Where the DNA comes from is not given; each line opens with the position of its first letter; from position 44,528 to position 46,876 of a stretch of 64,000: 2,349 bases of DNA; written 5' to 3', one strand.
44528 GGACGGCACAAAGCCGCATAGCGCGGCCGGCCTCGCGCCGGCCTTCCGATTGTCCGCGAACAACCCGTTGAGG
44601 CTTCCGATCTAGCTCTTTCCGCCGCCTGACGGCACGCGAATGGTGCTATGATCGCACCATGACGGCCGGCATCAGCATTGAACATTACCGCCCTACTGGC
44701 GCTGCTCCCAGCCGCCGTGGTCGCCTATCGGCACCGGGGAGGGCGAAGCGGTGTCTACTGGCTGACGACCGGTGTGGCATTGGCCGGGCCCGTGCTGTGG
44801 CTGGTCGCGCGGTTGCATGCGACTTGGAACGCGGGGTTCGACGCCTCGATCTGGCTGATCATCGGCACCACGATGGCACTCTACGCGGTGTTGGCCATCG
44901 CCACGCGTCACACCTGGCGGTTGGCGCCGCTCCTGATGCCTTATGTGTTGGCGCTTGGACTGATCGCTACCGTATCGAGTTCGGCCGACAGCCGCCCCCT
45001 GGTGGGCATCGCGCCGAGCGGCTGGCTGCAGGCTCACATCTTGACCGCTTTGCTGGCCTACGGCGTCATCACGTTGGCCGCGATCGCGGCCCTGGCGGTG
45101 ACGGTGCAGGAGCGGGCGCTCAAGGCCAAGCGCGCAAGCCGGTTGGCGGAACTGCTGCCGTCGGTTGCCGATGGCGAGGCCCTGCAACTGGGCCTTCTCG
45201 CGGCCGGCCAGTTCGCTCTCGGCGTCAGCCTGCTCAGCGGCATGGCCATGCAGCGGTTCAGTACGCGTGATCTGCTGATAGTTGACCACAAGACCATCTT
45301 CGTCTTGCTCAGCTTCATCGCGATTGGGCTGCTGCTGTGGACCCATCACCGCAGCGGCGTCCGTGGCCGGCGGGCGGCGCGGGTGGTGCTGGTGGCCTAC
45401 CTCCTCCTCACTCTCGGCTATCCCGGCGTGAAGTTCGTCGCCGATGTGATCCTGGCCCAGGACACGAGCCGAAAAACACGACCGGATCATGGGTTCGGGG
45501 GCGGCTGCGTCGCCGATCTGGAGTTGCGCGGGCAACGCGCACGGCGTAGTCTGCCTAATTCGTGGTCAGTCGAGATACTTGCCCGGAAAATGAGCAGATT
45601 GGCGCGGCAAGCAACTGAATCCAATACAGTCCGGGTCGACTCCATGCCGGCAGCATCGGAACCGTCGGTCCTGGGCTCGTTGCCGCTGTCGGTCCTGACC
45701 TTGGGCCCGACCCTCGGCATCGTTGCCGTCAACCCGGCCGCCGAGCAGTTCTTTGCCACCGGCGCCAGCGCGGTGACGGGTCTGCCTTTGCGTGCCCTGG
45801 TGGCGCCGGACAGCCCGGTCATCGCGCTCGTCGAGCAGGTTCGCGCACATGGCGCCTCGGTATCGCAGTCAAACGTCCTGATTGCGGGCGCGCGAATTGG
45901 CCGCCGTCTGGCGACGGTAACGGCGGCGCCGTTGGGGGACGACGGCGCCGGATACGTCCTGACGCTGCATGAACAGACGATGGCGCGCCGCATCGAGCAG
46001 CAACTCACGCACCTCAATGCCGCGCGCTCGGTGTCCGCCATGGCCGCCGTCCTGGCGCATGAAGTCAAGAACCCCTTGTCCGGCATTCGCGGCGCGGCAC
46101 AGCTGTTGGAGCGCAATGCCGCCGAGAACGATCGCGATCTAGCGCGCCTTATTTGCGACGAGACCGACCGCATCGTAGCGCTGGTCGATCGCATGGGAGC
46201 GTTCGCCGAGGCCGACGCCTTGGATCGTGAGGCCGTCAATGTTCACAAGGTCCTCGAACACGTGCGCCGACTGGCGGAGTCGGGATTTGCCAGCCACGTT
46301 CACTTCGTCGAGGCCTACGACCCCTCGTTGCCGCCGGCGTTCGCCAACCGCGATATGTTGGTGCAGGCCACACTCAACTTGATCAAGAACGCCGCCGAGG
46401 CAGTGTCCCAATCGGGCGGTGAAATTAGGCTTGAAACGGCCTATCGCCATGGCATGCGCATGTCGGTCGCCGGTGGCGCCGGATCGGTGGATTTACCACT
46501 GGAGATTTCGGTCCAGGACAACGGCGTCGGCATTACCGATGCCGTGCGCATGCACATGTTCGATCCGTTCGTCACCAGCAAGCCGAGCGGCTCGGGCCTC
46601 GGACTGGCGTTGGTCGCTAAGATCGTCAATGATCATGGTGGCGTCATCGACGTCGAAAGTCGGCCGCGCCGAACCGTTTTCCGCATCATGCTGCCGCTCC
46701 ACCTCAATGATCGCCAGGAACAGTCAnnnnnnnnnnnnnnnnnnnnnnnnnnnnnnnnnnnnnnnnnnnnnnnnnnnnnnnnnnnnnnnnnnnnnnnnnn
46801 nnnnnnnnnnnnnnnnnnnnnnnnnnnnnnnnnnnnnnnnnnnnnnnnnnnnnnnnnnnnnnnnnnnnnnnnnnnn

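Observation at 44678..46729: YpjD-like 8-TM membrane protein read through in frame into NtrB: candidate membrane-anchored NtrB or lost stop codon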

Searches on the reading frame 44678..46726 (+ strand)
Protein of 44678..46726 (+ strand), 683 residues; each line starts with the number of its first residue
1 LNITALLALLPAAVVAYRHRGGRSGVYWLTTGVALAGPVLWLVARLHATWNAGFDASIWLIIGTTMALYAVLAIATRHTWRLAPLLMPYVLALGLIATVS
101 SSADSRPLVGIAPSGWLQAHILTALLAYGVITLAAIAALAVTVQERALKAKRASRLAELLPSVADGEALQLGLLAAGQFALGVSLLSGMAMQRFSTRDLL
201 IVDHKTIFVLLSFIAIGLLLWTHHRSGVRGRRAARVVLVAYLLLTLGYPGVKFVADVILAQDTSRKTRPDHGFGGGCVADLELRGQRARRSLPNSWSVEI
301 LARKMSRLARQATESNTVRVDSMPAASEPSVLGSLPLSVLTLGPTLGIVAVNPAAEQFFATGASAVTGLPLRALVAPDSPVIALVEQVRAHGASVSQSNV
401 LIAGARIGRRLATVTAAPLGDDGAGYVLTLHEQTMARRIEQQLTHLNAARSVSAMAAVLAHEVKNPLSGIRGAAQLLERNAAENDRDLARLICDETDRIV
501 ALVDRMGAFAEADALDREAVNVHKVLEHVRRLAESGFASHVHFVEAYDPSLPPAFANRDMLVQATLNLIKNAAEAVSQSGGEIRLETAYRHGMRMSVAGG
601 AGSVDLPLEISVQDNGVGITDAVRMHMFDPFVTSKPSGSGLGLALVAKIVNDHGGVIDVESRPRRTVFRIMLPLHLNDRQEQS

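Call 3: search_protein_families(library=pfam, proteins=[window:44678-46726:+], max_evalue=0.01)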
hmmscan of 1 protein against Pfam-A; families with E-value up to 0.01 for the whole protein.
window:44678-46726:+ (683 aa): 5 families
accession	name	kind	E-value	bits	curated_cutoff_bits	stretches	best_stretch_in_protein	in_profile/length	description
PF02518.31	HATPase_c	-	6.8e-19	68.8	26.4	1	558-675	3-110/111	Histidine kinase-, DNA gyrase B-, and HSP90-like ATPase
PF01578.25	Cytochrom_C_asm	-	7.1e-14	52.4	29.9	1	66-255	45-208/212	Cytochrome C assembly protein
PF00512.31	HisKA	-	1.7e-13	50.8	26.9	1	453-513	3-64/66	His Kinase A (phospho-acceptor) domain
PF08448.16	PAS_4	-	6.9e-05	23.5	23.1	1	334-438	3-110/110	PAS fold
PF00989.32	PAS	-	7.9e-05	23.1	22.6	1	347-431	22-111/113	PAS fold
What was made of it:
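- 44678..45457 (+): Body of the YpjD/CcsA-like gene (residues 1-260 of the long ORF; 8 TM helices). It starts at the first possible in-frame start, TTG. Pfam PF01578 scores 52.4 bits against a cutoff of 29.9 (call 3).
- On NtrB/GlnL (for the 45590-46729 product): Pfam finds PAS_4, HisKA and HATPase_c, all above cutoff (call 3).
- On YpjD / PF01578 cytochrome c assembly family: 52.4 bits against a cutoff of 29.9, residues 66-255 (call 3).
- Checked: Pfam finds Cytochrom_C_asm at residues 66-255, PAS at 334-438, HisKA at 453-513 and HATPase_c at 558-675 (call 3).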

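Call 4: search_protein_families(library=ncbifam, proteins=[window:44678-46726:+], max_evalue=0.01)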
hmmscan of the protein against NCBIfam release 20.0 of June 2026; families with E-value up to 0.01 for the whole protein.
window:44678-46726:+ (683 aa): 72 families (the best 25 are shown)
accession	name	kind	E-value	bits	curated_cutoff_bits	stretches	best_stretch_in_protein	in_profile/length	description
NF008293.1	PRK11073.1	equivalog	3.1e-57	194.4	240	1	328-674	9-347/349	nitrogen regulation protein NR(II)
NF008468.0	PRK11360.1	equivalog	5.9e-55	186.8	646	1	338-680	280-614/616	two-component system sensor histidine kinase AtoS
NF010411.0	PRK13837.1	equivalog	1.8e-35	122.2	647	1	426-675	424-676/828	two-component system VirA-like sensor kinase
NF007688.0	PRK10364.1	equivalog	4.1e-35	121.4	479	1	440-682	228-459/460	two-component system sensor histidine kinase ZraS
NF046026.1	HisKinCckACaul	equivalog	6.3e-28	97.3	1000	1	347-681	207-539/678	cell cycle histidine kinase CckA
NF053867.1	SprKinKinDBac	equivalog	1.3e-27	96.5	775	1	429-675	266-498/500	sporulation kinase KinD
NF052573.1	HisKinEspAMyxo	equivalog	1.5e-26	92.7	1400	1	345-673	273-610/755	serine histidine kinase EspA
NF008312.0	PRK11100.1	equivalog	1e-25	90.5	356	1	433-668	237-467/477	two-component system sensor histidine kinase CreC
NF046044.1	PnpS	equivalog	2.8e-25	89.2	400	1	291-673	22-390/390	two-component system histidine kinase PnpS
NF046020.1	HisKinCckABruc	equivalog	6e-25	87.3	1000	1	431-681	459-714/868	cell cycle histidine kinase CckA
NF052574.1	HisKinEspCMyxo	equivalog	7.6e-25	87.2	1200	1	421-674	386-637/785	serine histidine kinase EspC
NF047466.1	hybrid_RR_LvrB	exception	5.1e-24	85.1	500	1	438-673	138-375/377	hybrid histidine kinase/response regulator LvrB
NF047496.1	HK_LIC11548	equivalog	2.7e-21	76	750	1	452-674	360-589/589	LIC_11548 family sensor histidine kinase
NF041777.1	sens_FixL_Rhizob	equivalog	3.2e-19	68.9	850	1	428-674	236-481/485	sensor protein FixL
TIGR02966.1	phoR_proteo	equivalog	4e-19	68.8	334.2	1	335-668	15-329/333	phosphate regulon sensor histidine kinase PhoR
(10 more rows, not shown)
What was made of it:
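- Checked: The NCBIfam NtrB model NF008293 covers 328-674 (call 4).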

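Call 5: find_homologous_proteins(query=window:44678-46726:+, max_evalue=1e-10)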
Query window:44678-46726:+ (683 aa): 1636 proteins with E <= 1e-10 among 8000 candidates; the best 120 are listed.
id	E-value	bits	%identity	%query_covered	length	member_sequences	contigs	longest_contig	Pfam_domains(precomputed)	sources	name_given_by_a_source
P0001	1.7e-171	590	79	51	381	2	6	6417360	PF08448.17,PF02518.32,PF00512.32,PF00989.32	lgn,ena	-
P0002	8.2e-171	588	77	53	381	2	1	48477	PF08448.17,PF02518.32,PF00512.32,PF00989.32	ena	-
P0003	2.7e-127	444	57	55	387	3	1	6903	PF13188.14,PF08448.17,PF02518.32,PF00512.32,PF00989.32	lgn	-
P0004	9.0e-127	443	63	48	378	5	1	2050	PF08448.17,PF02518.32,PF00512.32,PF00989.32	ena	-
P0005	9.9e-127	443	61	51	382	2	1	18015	PF13188.14,PF08448.17,PF02518.32,PF00512.32,PF00989.32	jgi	jgi:two-component system nitrogen regulation sensor histidine kinase GlnL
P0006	1.0e-125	439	57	55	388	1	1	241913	PF02518.32,PF00512.32,PF00989.32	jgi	jgi:two-component system nitrogen regulation sensor histidine kinase GlnL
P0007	1.5e-125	439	60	51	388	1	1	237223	PF02518.32,PF00512.32,PF00989.32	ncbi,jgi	jgi:two-component system nitrogen regulation sensor histidine kinase GlnL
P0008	2.0e-125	438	57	54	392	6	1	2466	PF13188.14,PF08448.17,PF02518.32,PF00512.32,PF00989.32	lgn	-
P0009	2.6e-125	438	61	50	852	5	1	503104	PF00158.33,PF25601.2,PF02954.26,PF02518.32,PF00512.32,PF00989.32,PF14532.13,PF07728.21,PF00072.31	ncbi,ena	-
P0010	6.1e-125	437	58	53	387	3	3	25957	PF13188.14,PF08448.17,PF02518.32,PF00512.32,PF00989.32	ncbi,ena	-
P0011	1.1e-124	436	58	53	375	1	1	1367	PF08448.17,PF02518.32,PF00512.32,PF00989.32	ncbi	-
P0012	2.3e-124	435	57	55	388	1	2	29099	PF13188.14,PF08448.17,PF02518.32,PF00512.32,PF00989.32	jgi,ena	-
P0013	2.6e-124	435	62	52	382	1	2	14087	PF13188.14,PF08448.17,PF02518.32,PF00512.32,PF00989.32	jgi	-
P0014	4.5e-124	434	61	49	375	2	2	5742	PF13188.14,PF08448.17,PF02518.32,PF00512.32,PF00989.32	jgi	jgi:two-component system, NtrC family, nitrogen regulation sensor histidine kinase GlnL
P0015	5.0e-124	434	59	51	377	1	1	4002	PF08448.17,PF02518.32,PF00512.32,PF00989.32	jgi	jgi:two-component system nitrogen regulation sensor histidine kinase GlnL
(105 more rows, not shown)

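Call 6: find_encoding_contigs(protein=P0001, flank=6000, max_places=6)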
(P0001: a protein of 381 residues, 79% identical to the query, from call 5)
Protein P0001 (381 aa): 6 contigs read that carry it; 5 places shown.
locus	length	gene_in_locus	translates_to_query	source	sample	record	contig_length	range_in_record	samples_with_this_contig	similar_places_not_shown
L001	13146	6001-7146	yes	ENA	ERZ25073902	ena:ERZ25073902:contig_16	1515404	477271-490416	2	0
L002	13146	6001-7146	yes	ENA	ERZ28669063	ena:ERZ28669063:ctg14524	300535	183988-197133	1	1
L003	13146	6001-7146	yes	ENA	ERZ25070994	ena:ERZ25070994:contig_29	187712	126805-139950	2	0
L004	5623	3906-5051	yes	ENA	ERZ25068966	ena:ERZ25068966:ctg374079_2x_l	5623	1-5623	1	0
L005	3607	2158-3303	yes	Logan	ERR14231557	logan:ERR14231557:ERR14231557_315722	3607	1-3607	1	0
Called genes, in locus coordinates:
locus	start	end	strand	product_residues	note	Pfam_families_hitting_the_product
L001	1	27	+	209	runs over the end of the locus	-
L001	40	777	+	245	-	-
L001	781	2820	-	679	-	PF12801:Fer4_5, PF27538:NosR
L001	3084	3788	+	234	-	PF02798:GST_N, PF13417:GST_N_3, PF13409:GST_N_2, PF00043:GST_C, PF14497:GST_C_3 (weak), PF13410:GST_C_2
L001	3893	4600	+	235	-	PF01694:Rhomboid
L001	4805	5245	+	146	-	-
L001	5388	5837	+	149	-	PF04392:ABC_sub_bind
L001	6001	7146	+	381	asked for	PF00989:PAS (weak), PF08448:PAS_4, PF00512:HisKA, PF02518:HATPase_c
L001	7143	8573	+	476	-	PF00072:Response_reg, PF00158:Sigma54_activat, PF14532:Sigma54_activ_2, PF07728:AAA_5 (weak), PF25601:AAA_lid_14, PF02954:HTH_8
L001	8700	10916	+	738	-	PF19312:NtrY_N, PF00672:HAMP, PF00989:PAS, PF08448:PAS_4 (weak), PF00512:HisKA, PF02518:HATPase_c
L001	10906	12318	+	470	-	PF00072:Response_reg, PF00158:Sigma54_activat, PF13191:AAA_16 (weak), PF14532:Sigma54_activ_2, PF25601:AAA_lid_14, PF02954:HTH_8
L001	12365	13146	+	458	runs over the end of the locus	PF00070:Pyr_redox (faint), PF01210:NAD_Gly3P_dh_N (faint), PF01488:Shikimate_DH (faint), PF02254:TrkA_N, PF02737:3HCDH_N (faint), PF02080:TrkA_C, PF02254:TrkA_N, PF02080:TrkA_C, +4 more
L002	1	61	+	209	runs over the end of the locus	-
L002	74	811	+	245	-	-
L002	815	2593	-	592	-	PF12801:Fer4_5, PF27538:NosR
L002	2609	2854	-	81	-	-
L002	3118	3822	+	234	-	PF02798:GST_N, PF13417:GST_N_3, PF13409:GST_N_2, PF00043:GST_C, PF14497:GST_C_3 (weak), PF13410:GST_C_2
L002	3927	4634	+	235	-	PF01694:Rhomboid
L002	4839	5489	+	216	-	PF04392:ABC_sub_bind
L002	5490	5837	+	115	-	PF04392:ABC_sub_bind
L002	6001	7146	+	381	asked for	PF00989:PAS (weak), PF08448:PAS_4, PF00512:HisKA, PF02518:HATPase_c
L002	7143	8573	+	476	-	PF00072:Response_reg, PF00158:Sigma54_activat, PF14532:Sigma54_activ_2, PF07728:AAA_5 (weak), PF25601:AAA_lid_14, PF02954:HTH_8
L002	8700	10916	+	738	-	PF19312:NtrY_N, PF00672:HAMP, PF00989:PAS, PF08448:PAS_4 (weak), PF00512:HisKA, PF02518:HATPase_c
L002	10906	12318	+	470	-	PF00072:Response_reg, PF00158:Sigma54_activat, PF13191:AAA_16 (weak), PF14532:Sigma54_activ_2, PF25601:AAA_lid_14, PF02954:HTH_8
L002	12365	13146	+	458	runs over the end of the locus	PF00070:Pyr_redox (faint), PF01210:NAD_Gly3P_dh_N (faint), PF01488:Shikimate_DH (faint), PF02254:TrkA_N, PF02737:3HCDH_N (faint), PF02080:TrkA_C, PF02254:TrkA_N, PF02080:TrkA_C, +4 more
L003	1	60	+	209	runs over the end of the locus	-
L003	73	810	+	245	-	-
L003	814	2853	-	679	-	PF12801:Fer4_5, PF27538:NosR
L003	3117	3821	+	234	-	PF02798:GST_N, PF13417:GST_N_3, PF13409:GST_N_2, PF00043:GST_C, PF14497:GST_C_3 (weak), PF13410:GST_C_2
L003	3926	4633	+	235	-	PF01694:Rhomboid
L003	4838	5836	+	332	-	PF04392:ABC_sub_bind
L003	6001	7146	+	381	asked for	PF00989:PAS (weak), PF08448:PAS_4, PF00512:HisKA, PF02518:HATPase_c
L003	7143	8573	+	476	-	PF00072:Response_reg, PF00158:Sigma54_activat, PF14532:Sigma54_activ_2, PF07728:AAA_5 (weak), PF25601:AAA_lid_14, PF02954:HTH_8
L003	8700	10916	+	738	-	PF19312:NtrY_N, PF00672:HAMP, PF00989:PAS (weak), PF08448:PAS_4 (weak), PF00512:HisKA, PF02518:HATPase_c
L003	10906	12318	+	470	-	PF00072:Response_reg, PF00158:Sigma54_activat, PF13191:AAA_16 (weak), PF14532:Sigma54_activ_2, PF25601:AAA_lid_14, PF02954:HTH_8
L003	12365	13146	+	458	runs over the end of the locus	PF00070:Pyr_redox (faint), PF01210:NAD_Gly3P_dh_N (faint), PF01488:Shikimate_DH (faint), PF02254:TrkA_N, PF02737:3HCDH_N (faint), PF02080:TrkA_C, PF02254:TrkA_N, PF02080:TrkA_C, +4 more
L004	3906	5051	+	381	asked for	PF00989:PAS (weak), PF08448:PAS_4, PF00512:HisKA, PF02518:HATPase_c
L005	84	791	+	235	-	PF01694:Rhomboid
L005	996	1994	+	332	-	PF04392:ABC_sub_bind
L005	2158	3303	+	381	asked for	PF00989:PAS (weak), PF08448:PAS_4, PF00512:HisKA, PF02518:HATPase_c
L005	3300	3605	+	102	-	?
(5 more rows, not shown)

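Call 7: find_encoding_contigs(protein=P0002, flank=6000, max_places=4)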
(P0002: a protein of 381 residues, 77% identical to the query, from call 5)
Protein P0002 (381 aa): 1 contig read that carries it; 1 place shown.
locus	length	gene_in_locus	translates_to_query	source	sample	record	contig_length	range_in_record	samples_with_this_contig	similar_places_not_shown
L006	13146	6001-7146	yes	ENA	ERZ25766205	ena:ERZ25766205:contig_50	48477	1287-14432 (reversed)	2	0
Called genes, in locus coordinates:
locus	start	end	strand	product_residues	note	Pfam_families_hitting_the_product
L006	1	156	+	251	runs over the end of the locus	-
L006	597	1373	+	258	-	PF01609:DDE_Tnp_1, PF13359:DDE_Tnp_4 (weak)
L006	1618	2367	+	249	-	PF01548:DEDD_Tnp_IS110 (weak), PF02371:Transposase_20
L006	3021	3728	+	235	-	PF02798:GST_N, PF13417:GST_N_3, PF13409:GST_N_2, PF00043:GST_C, PF14497:GST_C_3, PF13410:GST_C_2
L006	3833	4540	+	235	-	PF01694:Rhomboid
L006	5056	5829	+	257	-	PF04392:ABC_sub_bind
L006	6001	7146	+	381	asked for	PF00989:PAS (weak), PF08448:PAS_4, PF00512:HisKA, PF02518:HATPase_c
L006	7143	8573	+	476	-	PF00072:Response_reg, PF00158:Sigma54_activat, PF14532:Sigma54_activ_2, PF07724:AAA_2 (weak), PF07728:AAA_5 (weak), PF25601:AAA_lid_14, PF02954:HTH_8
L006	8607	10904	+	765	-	PF19312:NtrY_N, PF00672:HAMP, PF00989:PAS (weak), PF08448:PAS_4 (weak), PF00512:HisKA, PF02518:HATPase_c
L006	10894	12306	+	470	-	PF00072:Response_reg, PF00158:Sigma54_activat, PF14532:Sigma54_activ_2, PF25601:AAA_lid_14, PF02954:HTH_8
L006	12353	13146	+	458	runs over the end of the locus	PF00070:Pyr_redox (faint), PF01210:NAD_Gly3P_dh_N (faint), PF01488:Shikimate_DH (faint), PF02254:TrkA_N, PF02737:3HCDH_N (faint), PF02080:TrkA_C, PF02254:TrkA_N, PF02080:TrkA_C, +4 more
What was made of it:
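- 46726..48156 (+): ntrC (sigma-54 activator response regulator). Its start overlaps the ntrB stop (ATGA). The same gene order with Response_reg/Sigma54_activat/HTH_8 is seen in relatives (calls 6, 7).
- Closest known: NtrY, the membrane-anchored NtrB paralogue. Different: NtrY has a dedicated NtrY_N membrane domain and a HAMP linker that place the kinase in the cytoplasm (calls 6, 7).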

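Call 14: find_encoding_contigs(protein=window:44678-46726:+, flank=8000, max_places=6)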
Protein window:44678-46726:+ (683 aa): no gene with exactly this product is on record in the collection.

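Call 15: find_related_loci(query=window:44678-46726:+, collection=genome_contigs, flank=4000)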
Query window:44678-46726:+ (683 aa) in genome_contigs; peptide patterns used: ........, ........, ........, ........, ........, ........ (x = any residue, [..] = any of these).
599 stretches matched a pattern (row limit reached: there are more); 457 encode a relative of the query (tblastn E <= 1e-3); the best 80 are kept; 80 distinct loci.
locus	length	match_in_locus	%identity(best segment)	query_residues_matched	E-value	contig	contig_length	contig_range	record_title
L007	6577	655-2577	47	25-675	4e-160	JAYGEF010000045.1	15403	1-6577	MAG: Alphaproteobacteria bacterium isolate OC6_3000m_MAG_168 OC6_3000m_contig_336708, whole genome shotgun sequence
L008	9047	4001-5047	62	326-674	2e-130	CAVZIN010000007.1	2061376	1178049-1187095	MAG: uncultured Alphaproteobacteria bacterium isolate MFD02416.bin.1.340 genome assembly, contig: contig_27693, whole ge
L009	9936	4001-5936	61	11-674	8e-129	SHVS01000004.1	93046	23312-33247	MAG: Alphaproteobacteria bacterium isolate Baikal-deep-G45 BACOMB-C647, whole genome shotgun sequence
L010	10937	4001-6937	61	1-674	6e-129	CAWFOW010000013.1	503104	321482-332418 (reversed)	MAG: uncultured Alphaproteobacteria bacterium isolate MFD05684.bin.1.40 genome assembly, contig: contig_80236, whole gen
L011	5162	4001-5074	59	322-678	2e-128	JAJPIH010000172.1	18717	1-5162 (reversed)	MAG: Alphaproteobacteria bacterium isolate Centralia_MAG_3 k107_11624051, whole genome shotgun sequence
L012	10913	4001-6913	61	10-674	2e-126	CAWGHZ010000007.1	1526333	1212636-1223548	MAG: uncultured Alphaproteobacteria bacterium isolate MFD02416.bin.3.171 genome assembly, contig: contig_9286, whole gen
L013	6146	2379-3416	59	330-675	3e-126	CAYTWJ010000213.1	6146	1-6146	MAG TPA_asm: uncultured Rhodospirillaceae bacterium isolate binchicken_co107_23 genome assembly, contig: NODE_26601_leng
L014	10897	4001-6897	59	24-679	8e-126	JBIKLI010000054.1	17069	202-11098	MAG: Alphaproteobacteria bacterium isolate ME2014-08-22_3300042298_group5_bin116 Rohwer_bin1816_scaffold_2658_c1, whole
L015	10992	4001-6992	58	1-673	6e-125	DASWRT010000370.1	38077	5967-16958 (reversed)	MAG TPA_asm: Stellaceae bacterium isolate SMAG_U3529 k141_733051, whole genome shotgun sequence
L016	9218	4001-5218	52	276-673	8e-124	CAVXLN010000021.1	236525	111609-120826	MAG: uncultured Alphaproteobacteria bacterium isolate MFD04540.bin.1.145 genome assembly, contig: contig_33247, whole ge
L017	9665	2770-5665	58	27-675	7e-124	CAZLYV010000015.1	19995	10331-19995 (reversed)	MAG TPA_asm: uncultured Acetobacteraceae bacterium isolate SRP119689_co1_327 genome assembly, contig: NODE_3620_length_1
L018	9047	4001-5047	58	330-678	4e-124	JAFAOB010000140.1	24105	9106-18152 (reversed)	MAG: Alphaproteobacteria bacterium isolate CP_BM_ER_1 BM_ER_k147_7798985, whole genome shotgun sequence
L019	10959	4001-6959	57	23-674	1e-123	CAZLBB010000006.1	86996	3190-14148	MAG TPA_asm: uncultured Rhodospirillaceae bacterium isolate binchicken_co130_47 genome assembly, contig: NODE_481_length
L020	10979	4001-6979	58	1-674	2e-123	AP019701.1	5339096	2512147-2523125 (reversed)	Stella sp. ATCC 35155 DNA, complete genome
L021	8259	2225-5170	59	11-674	3e-123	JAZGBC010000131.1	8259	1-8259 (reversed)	MAG: Kiloniellales bacterium isolate SCS1bin.6 SCS1bin.6_131, whole genome shotgun sequence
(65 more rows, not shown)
